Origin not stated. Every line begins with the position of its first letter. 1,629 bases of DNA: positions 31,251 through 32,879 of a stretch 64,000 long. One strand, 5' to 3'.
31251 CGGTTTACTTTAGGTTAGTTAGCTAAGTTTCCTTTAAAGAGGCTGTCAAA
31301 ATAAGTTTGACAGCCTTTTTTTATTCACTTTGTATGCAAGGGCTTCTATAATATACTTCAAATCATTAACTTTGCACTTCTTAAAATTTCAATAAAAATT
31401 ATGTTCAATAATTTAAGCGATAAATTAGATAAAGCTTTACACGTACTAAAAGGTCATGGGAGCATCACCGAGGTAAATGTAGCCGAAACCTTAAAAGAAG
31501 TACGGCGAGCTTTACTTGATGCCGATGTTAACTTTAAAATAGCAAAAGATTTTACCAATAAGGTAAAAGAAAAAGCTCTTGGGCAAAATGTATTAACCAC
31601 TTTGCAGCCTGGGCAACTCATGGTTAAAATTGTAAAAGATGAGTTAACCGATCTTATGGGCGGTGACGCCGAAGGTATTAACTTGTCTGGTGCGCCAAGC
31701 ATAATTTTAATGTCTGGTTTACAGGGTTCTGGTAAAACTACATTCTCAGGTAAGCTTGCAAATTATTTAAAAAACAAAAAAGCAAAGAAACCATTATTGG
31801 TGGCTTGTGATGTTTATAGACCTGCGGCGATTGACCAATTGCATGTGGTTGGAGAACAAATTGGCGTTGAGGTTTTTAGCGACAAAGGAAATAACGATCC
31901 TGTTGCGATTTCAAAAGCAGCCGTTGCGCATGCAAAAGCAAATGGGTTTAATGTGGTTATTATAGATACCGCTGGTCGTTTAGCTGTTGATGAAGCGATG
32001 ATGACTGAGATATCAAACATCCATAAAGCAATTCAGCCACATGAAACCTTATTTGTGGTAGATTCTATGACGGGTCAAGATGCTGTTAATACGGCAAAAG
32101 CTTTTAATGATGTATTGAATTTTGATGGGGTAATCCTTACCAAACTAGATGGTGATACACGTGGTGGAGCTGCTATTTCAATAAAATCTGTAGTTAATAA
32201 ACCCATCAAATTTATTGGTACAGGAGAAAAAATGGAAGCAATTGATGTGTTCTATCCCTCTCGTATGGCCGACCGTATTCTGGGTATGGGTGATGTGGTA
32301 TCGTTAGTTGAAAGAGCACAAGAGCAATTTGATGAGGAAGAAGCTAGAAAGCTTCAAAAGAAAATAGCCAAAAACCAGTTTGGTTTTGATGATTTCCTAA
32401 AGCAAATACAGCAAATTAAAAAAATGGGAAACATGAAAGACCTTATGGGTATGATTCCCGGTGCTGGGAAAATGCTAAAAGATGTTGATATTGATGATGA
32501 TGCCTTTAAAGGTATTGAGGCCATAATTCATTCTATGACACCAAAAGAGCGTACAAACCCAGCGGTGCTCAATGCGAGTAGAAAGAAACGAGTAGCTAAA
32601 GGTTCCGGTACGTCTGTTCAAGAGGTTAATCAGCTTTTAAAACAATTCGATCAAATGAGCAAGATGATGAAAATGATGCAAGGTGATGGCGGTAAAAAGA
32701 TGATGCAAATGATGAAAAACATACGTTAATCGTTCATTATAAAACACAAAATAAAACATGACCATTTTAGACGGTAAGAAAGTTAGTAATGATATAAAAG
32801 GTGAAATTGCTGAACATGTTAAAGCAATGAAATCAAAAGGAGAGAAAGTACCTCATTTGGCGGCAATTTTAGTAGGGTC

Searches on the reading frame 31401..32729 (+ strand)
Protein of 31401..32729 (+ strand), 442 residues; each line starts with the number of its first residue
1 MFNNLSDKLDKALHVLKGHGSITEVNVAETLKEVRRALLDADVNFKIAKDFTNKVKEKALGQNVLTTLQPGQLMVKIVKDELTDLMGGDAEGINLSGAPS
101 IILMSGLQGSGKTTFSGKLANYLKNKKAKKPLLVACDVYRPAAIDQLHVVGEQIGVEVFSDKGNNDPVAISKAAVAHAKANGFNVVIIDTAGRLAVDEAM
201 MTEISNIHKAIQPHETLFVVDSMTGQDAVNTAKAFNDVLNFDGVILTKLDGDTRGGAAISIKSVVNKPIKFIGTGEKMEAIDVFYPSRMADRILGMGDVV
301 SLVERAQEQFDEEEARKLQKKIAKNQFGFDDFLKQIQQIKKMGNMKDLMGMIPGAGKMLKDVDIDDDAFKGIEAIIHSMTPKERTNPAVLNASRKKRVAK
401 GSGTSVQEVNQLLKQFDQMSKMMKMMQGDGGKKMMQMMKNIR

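Call 16: search_protein_families(library=ncbifam, proteins=[window:31401-32729:+], max_evalue=1e-10)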
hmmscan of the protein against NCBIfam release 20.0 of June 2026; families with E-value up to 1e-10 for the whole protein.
window:31401-32729:+ (442 aa): 8 families
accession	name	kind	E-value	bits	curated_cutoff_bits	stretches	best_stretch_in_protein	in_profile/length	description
TIGR00959.1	ffh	equivalog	2.4e-186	619.7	473.2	1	2-425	1-428/428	signal recognition particle protein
TIGR01425.1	SRP54_euk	equivalog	1.7e-90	304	576.25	1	3-422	3-428/428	signal recognition particle protein SRP54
TIGR00064.1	ftsY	equivalog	9.3e-68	228.5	260.7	1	29-293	5-278/279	signal recognition particle-docking protein FtsY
NF009368.0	PRK12726.1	equivalog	2.6e-14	53.1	832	1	95-295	203-399/407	flagellar biosynthesis regulator FlhF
TIGR03499.1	FlhF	equivalog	3.9e-14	53.3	174.15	1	25-192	134-286/286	flagellar biosynthesis GTPase FlhF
NF009367.0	PRK12724.1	equivalog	2.1e-13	49.9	718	1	100-278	224-398/433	flagellar biosynthesis regulator FlhF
NF005230.0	PRK06731.1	equivalog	6.4e-12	45.3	553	1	100-278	87-261/281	flagellar biosynthesis regulator FlhF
NF011312.0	PRK14723.1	equivalog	1.6e-11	43.5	951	1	106-311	192-396/768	flagellar biosynthesis regulator FlhF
